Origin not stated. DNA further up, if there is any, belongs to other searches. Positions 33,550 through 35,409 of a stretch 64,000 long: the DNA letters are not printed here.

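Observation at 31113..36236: Rrf2-controlled operon coupling a propeller protein, a SPASM-like radical-SAM enzyme and a B12 radical-SAM enzyme to heme A synthase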

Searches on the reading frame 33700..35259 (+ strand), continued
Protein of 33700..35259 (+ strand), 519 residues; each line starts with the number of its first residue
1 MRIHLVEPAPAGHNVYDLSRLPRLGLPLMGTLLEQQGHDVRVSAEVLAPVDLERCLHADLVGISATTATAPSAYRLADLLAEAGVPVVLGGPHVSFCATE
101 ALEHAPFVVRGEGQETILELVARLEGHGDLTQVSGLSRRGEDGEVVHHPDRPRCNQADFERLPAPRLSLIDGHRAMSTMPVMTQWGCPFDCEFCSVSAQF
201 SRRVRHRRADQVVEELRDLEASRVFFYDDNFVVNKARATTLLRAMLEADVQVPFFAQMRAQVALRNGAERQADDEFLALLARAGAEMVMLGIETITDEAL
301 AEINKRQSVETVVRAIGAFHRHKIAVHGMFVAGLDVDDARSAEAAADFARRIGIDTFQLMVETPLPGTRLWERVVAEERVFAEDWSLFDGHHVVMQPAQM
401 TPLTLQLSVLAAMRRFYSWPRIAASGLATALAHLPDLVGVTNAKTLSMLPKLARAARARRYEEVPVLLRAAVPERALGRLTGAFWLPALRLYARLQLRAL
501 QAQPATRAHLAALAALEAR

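Call 12: find_related_loci(query=A1, collection=genome_contigs, flank=9000)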
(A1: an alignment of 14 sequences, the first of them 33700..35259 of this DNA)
Query A1 (519 aa) in genome_contigs; peptide patterns used: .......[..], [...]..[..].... (x = any residue, [..] = any of these).
600 stretches matched a pattern (row limit reached: there are more); 536 encode a relative of the query (tblastn E <= 1e-3); the best 80 are kept; 80 distinct loci.
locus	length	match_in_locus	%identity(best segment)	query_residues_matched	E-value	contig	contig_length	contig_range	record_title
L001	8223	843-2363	87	1-507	0e+0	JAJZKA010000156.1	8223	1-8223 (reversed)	MAG: Actinomycetes bacterium isolate LSA5.bin8 NODE_13236_length_8223_cov_3.471467, whole genome shotgun sequence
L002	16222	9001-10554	69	1-518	0e+0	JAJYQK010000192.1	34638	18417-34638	MAG: Actinomycetes bacterium isolate DS4.bin24 NODE_1143_length_34638_cov_2.419953, whole genome shotgun sequence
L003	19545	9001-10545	64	1-515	0e+0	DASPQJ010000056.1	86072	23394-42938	MAG TPA_asm: Acidimicrobiales bacterium isolate SMAG_U12196 k141_2056458, whole genome shotgun sequence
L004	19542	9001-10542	64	1-514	0e+0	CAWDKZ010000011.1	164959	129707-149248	MAG: uncultured Acidimicrobiaceae bacterium isolate MFD04492.bin.2.18 genome assembly, contig: contig_7690, whole genome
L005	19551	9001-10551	63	1-517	0e+0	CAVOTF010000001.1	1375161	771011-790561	MAG: uncultured Acidimicrobiaceae bacterium isolate MFD00082.bin.2.86 genome assembly, contig: contig_1430, whole genome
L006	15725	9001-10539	64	1-514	0e+0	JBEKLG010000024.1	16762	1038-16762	MAG: Acidimicrobiales bacterium isolate SPRUCE 365 SPRUCE_365_24, whole genome shotgun sequence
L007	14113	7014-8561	63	1-516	0e+0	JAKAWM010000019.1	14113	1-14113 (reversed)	MAG: Actinomycetes bacterium isolate YP4.bin5 NODE_6037_length_14113_cov_1.350565, whole genome shotgun sequence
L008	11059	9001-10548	65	1-516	0e+0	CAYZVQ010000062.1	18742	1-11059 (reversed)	MAG TPA_asm: uncultured Acidimicrobiaceae bacterium isolate binchicken_co3_585 genome assembly, contig: NODE_9494_length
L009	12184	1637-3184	62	1-516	0e+0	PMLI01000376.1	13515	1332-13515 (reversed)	MAG: Acidimicrobiaceae bacterium isolate fen_671 73.20120600_E1D.138_contig_359124, whole genome shotgun sequence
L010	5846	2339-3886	66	1-516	0e+0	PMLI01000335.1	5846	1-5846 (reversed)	MAG: Acidimicrobiaceae bacterium isolate fen_671 73.20120600_E1D.138_contig_225207, whole genome shotgun sequence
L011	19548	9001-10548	65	1-516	0e+0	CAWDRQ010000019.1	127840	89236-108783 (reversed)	MAG: uncultured Acidimicrobiaceae bacterium isolate MFD04492.bin.2.153 genome assembly, contig: contig_6989, whole genom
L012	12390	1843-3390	64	1-516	0e+0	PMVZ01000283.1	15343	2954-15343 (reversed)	MAG: Acidimicrobiaceae bacterium isolate bog_528 73.20110700_S2D.47_contig_24297, whole genome shotgun sequence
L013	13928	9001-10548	62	1-516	0e+0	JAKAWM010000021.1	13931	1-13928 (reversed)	MAG: Actinomycetes bacterium isolate YP4.bin5 NODE_6149_length_13931_cov_1.343524, whole genome shotgun sequence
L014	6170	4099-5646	62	1-516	0e+0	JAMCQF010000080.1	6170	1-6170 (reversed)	MAG: Actinomycetota bacterium isolate FK_Sedi_A_Bin.55 NODE_36166_length_6170_cov_2.04187, whole genome shotgun sequence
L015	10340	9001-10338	68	1-446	0e+0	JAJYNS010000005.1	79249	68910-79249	MAG: Actinomycetes bacterium isolate DBS2-4.bin87 NODE_445_length_79249_cov_17.5919, whole genome shotgun sequence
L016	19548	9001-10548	61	1-516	0e+0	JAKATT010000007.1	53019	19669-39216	MAG: Actinomycetes bacterium isolate YP3.bin102 NODE_773_length_53019_cov_5.88545, whole genome shotgun sequence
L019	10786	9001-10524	64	1-507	0e+0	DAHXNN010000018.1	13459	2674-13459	MAG TPA_asm: Acidimicrobiaceae bacterium isolate clean1786 k141_53482, whole genome shotgun sequence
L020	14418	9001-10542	62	1-516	0e+0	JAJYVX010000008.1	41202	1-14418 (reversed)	MAG: Actinomycetes bacterium isolate FK2.bin59 NODE_1051_length_41202_cov_1.210761, whole genome shotgun sequence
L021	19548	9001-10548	63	1-516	0e+0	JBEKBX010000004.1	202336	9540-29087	MAG: Acidimicrobiales bacterium isolate SPRUCE 146 SPRUCE_146_4, whole genome shotgun sequence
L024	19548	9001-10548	63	1-516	0e+0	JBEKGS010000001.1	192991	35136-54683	MAG: Acidimicrobiales bacterium isolate SPRUCE 259 SPRUCE_259_1, whole genome shotgun sequence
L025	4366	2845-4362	64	1-507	0e+0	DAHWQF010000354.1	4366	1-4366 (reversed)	MAG TPA_asm: Acidimicrobiaceae bacterium isolate clean1446 NODE_354_length_4366_cov_4.580788, whole genome shotgun seque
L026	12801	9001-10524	63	1-507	0e+0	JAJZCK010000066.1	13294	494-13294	MAG: Actinomycetes bacterium isolate JA2.bin26 NODE_2882_length_13294_cov_2.404648, whole genome shotgun sequence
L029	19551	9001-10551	63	1-517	0e+0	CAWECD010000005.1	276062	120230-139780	MAG: uncultured Acidimicrobiaceae bacterium isolate MFD04492.bin.2.88 genome assembly, contig: contig_7063, whole genome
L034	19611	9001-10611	55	1-516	3e-179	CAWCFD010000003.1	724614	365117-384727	MAG: uncultured Solirubrobacterales bacterium isolate MFD00991.bin.1.132 genome assembly, contig: contig_11169, whole ge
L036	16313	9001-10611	54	1-516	4e-175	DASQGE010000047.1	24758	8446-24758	MAG TPA_asm: Solirubrobacteraceae bacterium isolate SMAG_U11798 k141_18944, whole genome shotgun sequence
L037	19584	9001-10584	53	1-516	4e-174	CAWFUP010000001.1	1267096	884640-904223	MAG: uncultured Solirubrobacterales bacterium isolate MFD09286.bin.1.203 genome assembly, contig: contig_16119, whole ge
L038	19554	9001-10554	53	1-516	2e-172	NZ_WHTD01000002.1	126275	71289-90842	MAG: Actinophytocola sp. isolate Dino_bin25 k141_328828_length_126275_cov_22.7676, whole genome shotgun sequence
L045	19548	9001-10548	63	1-516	0e+0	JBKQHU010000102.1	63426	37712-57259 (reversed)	MAG: Acidimicrobiales bacterium isolate BAr1A1B1C__bin_122 BAr1A1B1C_000000210672, whole genome shotgun sequence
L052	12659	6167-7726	45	1-516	6e-138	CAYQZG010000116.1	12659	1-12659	MAG TPA_asm: uncultured Anaerolineales bacterium isolate binchicken_co15_218 genome assembly, contig: NODE_3352_length_1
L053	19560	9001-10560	45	1-516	7e-138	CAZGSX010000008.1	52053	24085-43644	MAG TPA_asm: uncultured Anaerolineales bacterium isolate SRP319275_co2_215 genome assembly, contig: NODE_282_length_5205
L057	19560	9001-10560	43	1-516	2e-133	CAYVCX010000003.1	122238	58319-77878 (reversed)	MAG TPA_asm: uncultured Anaerolineales bacterium isolate SRP141376_co1_360 genome assembly, contig: NODE_341_length_1222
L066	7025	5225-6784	43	1-516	7e-126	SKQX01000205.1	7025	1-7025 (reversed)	MAG: Thermoflexales bacterium isolate CSSed162cmA_459R1 CSSed16-2cmA-48582, whole genome shotgun sequence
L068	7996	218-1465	47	1-421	7e-122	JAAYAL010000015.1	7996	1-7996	MAG: Gaiellales bacterium isolate AS06rmzACSIP_123 78203_AS06, whole genome shotgun sequence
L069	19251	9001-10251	47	1-422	1e-121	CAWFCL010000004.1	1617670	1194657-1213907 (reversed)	MAG: uncultured Actinomycetes bacterium isolate MFD04716.bin.2.190 genome assembly, contig: contig_15962, whole genome s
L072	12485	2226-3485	46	1-425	3e-120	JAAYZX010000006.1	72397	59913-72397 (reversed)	MAG: Actinomycetota bacterium isolate AS06rmzACSIP_363 16093_AS06, whole genome shotgun sequence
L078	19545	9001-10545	65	1-515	0e+0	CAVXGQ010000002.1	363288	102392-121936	MAG: uncultured Acidimicrobiaceae bacterium isolate MFD04492.bin.1.56 genome assembly, contig: contig_8032, whole genome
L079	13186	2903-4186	45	1-433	4e-117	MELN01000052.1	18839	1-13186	MAG: Actinobacteria bacterium RBG_16_64_13 RBG_16_scaffold_4678, whole genome shotgun sequence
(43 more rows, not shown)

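Call 16: find_encoding_contigs(protein=window:33700-35259:+, flank=10000, max_places=4)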
Protein window:33700-35259:+ (519 aa): 4 contigs read that carry it; 2 places shown.
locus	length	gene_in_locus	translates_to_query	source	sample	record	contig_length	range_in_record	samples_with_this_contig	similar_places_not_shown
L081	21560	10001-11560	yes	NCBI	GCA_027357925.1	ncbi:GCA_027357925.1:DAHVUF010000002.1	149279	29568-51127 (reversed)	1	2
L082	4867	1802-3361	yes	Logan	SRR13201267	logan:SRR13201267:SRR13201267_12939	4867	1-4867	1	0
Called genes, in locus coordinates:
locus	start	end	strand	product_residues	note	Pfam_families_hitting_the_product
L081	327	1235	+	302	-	PF01557:FAA_hydrolase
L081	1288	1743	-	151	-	-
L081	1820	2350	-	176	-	-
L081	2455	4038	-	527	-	PF05935:Arylsulfotrans, PF14269:Arylsulfotran_2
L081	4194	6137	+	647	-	PF14269:Arylsulfotran_2, PF05935:Arylsulfotrans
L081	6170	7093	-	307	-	PF02082:Rrf2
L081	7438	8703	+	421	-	PF13360:PQQ_2 (faint)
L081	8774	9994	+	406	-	PF04055:Radical_SAM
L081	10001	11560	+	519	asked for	PF02310:B12-binding, PF04055:Radical_SAM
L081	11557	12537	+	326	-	PF02628:COX15-CtaA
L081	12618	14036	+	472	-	PF04185:Phosphoesterase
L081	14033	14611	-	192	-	PF28549:NDPSase_N, PF00293:NUDIX (weak)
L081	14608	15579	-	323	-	PF00291:PALP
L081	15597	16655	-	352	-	PF04055:Radical_SAM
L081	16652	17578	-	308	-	PF13302:Acetyltransf_3 (faint), PF13527:Acetyltransf_9 (faint), PF00583:Acetyltransf_1 (weak), PF13508:Acetyltransf_7 (weak), PF00583:Acetyltransf_1, PF13673:Acetyltransf_10 (weak), PF13508:Acetyltransf_7, PF08445:FR47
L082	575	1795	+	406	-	PF04055:Radical_SAM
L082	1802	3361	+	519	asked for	PF02310:B12-binding, PF04055:Radical_SAM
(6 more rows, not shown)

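Call 18: search_solved_structures(query=window:33700-35259:+, max_evalue=0.001, show_alignments=1)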
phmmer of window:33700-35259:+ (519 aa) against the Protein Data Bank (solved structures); distinct sequences matched with E-value up to 0.001: 6.
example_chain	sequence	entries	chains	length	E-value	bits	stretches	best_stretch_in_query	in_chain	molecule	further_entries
9ccb_A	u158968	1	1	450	3.1e-18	69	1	58-376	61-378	Radical SAM core domain-containing protein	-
6fd2_B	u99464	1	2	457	1.5e-13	53.6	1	181-400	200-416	Putative apramycin biosynthetic oxidoreductase 4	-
7kdx_A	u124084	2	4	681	6.3e-09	38.4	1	46-268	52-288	Methyltransferase TokK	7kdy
9n1b_A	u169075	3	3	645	1.8e-07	33.6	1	85-227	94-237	Radical SAM protein | Radical SAM enzyme CysS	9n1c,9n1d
5ul2_A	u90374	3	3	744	1.1e-05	27.7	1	58-311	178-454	OxsB protein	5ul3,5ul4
6wte_A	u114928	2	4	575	9.5e-05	24.6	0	170-301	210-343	B12-binding domain-containing protein | Tryptophan-C2-methyltransferase containing B12-binding domain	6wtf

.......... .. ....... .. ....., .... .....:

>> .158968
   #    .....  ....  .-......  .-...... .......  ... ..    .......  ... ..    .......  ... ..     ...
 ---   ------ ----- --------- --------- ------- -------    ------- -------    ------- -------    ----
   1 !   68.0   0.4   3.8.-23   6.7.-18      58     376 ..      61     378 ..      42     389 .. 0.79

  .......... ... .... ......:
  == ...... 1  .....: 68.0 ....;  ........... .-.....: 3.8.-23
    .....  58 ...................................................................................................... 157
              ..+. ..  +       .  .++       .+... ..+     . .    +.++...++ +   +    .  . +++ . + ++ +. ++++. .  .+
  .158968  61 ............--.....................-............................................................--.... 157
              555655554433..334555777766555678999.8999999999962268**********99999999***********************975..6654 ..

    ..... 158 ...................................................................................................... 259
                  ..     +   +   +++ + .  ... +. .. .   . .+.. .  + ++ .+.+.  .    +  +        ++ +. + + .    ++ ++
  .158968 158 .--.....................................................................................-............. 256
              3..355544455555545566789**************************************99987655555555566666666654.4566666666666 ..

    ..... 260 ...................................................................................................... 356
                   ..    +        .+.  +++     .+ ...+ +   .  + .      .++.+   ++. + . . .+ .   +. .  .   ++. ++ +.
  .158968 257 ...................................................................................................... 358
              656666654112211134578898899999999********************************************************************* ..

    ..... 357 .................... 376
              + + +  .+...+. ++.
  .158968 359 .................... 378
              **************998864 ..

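Call 28: search_protein_families(library=pfam, proteins=[L066:4467-4964:+, L057:11076-13544:+, L079:4451-5209:+, L068:2509-3840:+, L072:5704-6204:-, L072:571-2070:+, L069:6758-7483:+, L069:3217-4686:-, L078:10630-11904:+, L004:11976-12758:+], max_evalue=0.0001)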
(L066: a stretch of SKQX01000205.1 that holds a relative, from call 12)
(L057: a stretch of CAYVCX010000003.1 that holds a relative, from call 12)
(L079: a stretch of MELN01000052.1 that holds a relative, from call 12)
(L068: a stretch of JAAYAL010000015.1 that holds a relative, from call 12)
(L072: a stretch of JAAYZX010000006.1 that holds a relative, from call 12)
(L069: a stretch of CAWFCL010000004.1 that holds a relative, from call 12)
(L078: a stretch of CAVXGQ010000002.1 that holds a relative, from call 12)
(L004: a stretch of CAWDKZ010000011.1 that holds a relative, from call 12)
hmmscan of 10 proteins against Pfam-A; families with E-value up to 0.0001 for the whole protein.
L066:4467-4964:+ (165 aa): 0 families

L057:11076-13544:+ (822 aa): 7 families
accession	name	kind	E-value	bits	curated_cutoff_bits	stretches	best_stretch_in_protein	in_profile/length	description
PF05362.19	Lon_C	-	6.6e-86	287.5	21.1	1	596-797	2-203/205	Lon protease (S16) C-terminal proteolytic domain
PF02190.22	LON_substr_bdg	-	4.6e-41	141.4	28.7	1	22-216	1-199/200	ATP-dependent protease La (LON) substrate-binding domain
PF00004.35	AAA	-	8.5e-25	88.1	21.2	1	374-511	1-126/131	ATPase family associated with various cellular activities (AAA)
PF22667.2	Lon_lid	-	1e-19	70.3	27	1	535-584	1-50/57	Lon protease AAA+ ATPase lid domain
PF07728.20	AAA_5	-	1.1e-09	38.9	22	1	374-508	2-139/139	AAA domain (dynein-related subfamily)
PF13541.12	ChlI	-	9e-07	29.3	27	1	639-766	1-121/121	Subunit ChlI of Mg-chelatase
PF13401.12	AAA_22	-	6.2e-05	23.8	27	0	372-456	6-98/130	AAA domain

L079:4451-5209:+ (252 aa): 7 families
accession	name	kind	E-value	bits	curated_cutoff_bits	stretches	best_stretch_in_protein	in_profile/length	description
PF13614.12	AAA_31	-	2.3e-59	200.7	27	1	3-175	2-177/177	AAA domain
PF01656.29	CbiA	-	3.9e-27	95.1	25.4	1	5-226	1-125/125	CobQ/CobB/MinD/ParA nucleotide binding domain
PF09140.17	MipZ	-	1.1e-12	48.3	20.7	1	4-160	2-144/262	ATPase MipZ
PF10609.15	ParA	-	9.4e-11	42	27.1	1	3-246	4-245/246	NUBPL iron-transfer P-loop NTPase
PF00142.24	Fer4_NifH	-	1.7e-10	41.3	25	0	139-251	142-249/271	4Fe-4S iron sulfur cluster binding proteins, NifH/frxC family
PF06564.18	CBP_BcsQ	-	2.2e-10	40.9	21.3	1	4-151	3-151/234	Cellulose biosynthesis protein BcsQ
PF02374.21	ArsA_ATPase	-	4.5e-06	26.5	24.3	1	7-63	5-65/305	Anion-transporting ATPase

L068:2509-3840:+ (443 aa): 2 families
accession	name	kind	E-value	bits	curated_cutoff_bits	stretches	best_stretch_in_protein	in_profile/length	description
PF00091.31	Tubulin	-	1.5e-43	149.7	33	1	71-230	2-189/190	Tubulin/FtsZ family, GTPase domain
PF12327.13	FtsZ_C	-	1.3e-34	118.8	27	1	279-372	1-94/95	FtsZ family, C-terminal domain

L072:5704-6204:- (166 aa): 2 families
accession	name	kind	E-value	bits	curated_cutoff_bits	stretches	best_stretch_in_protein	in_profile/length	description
PF00583.31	Acetyltransf_1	-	7.4e-11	42.8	20.7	1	76-152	41-114/116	Acetyltransferase (GNAT) family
PF13508.13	Acetyltransf_7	-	5.7e-07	30.3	27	1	79-152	14-80/84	Acetyltransferase (GNAT) domain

L072:571-2070:+ (499 aa): 3 families
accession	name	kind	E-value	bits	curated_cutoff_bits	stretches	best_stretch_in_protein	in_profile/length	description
PF02518.31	HATPase_c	-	4.4e-21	75.8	26.4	1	391-497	2-110/111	Histidine kinase-, DNA gyrase B-, and HSP90-like ATPase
PF00512.31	HisKA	-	2.2e-18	66.5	26.9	1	279-345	2-66/66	His Kinase A (phospho-acceptor) domain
PF00672.30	HAMP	-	5.1e-11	43.2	25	1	223-272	2-51/53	HAMP domain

L069:6758-7483:+ (241 aa): 2 families
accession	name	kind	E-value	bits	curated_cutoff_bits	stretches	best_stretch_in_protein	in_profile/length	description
PF00486.34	Trans_reg_C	-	1.6e-27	95.8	26.2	1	162-235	1-77/77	Transcriptional regulatory protein, C terminal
PF00072.30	Response_reg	-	8.1e-25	87.6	30.2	1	19-126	2-110/111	Response regulator receiver domain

L069:3217-4686:- (489 aa): 3 families
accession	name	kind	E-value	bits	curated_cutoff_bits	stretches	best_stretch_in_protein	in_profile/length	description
PF21478.3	GcvP2_C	-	2.1e-24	86.2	27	1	354-455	1-104/122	Glycine dehydrogenase, C-terminal domain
PF00266.25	Aminotran_5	-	2e-09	37.4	21.5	1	162-281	86-207/371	Aminotransferase class-V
PF02347.22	GDC-P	-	1.2e-08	34.7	26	1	52-304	47-287/429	Glycine cleavage system P-protein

L078:10630-11904:+ (424 aa): 3 families
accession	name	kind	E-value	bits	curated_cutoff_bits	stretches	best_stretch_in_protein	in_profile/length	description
PF04055.27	Radical_SAM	-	3.3e-18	66.9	29.5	1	15-172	3-152/166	Radical SAM superfamily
PF02810.21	SEC-C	-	1.1e-09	38.4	20.4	1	402-419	1-18/19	SEC-C motif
PF13186.11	SPASM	-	1.8e-07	31.8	21.5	1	265-324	6-67/67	Iron-sulfur cluster-binding domain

L004:11976-12758:+ (260 aa): 1 family
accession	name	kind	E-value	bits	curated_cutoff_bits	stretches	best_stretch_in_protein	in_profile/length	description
PF01048.26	PNP_UDP_1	-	2.6e-24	86.4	25.1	2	20-118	1-103/233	Phosphorylase superfamily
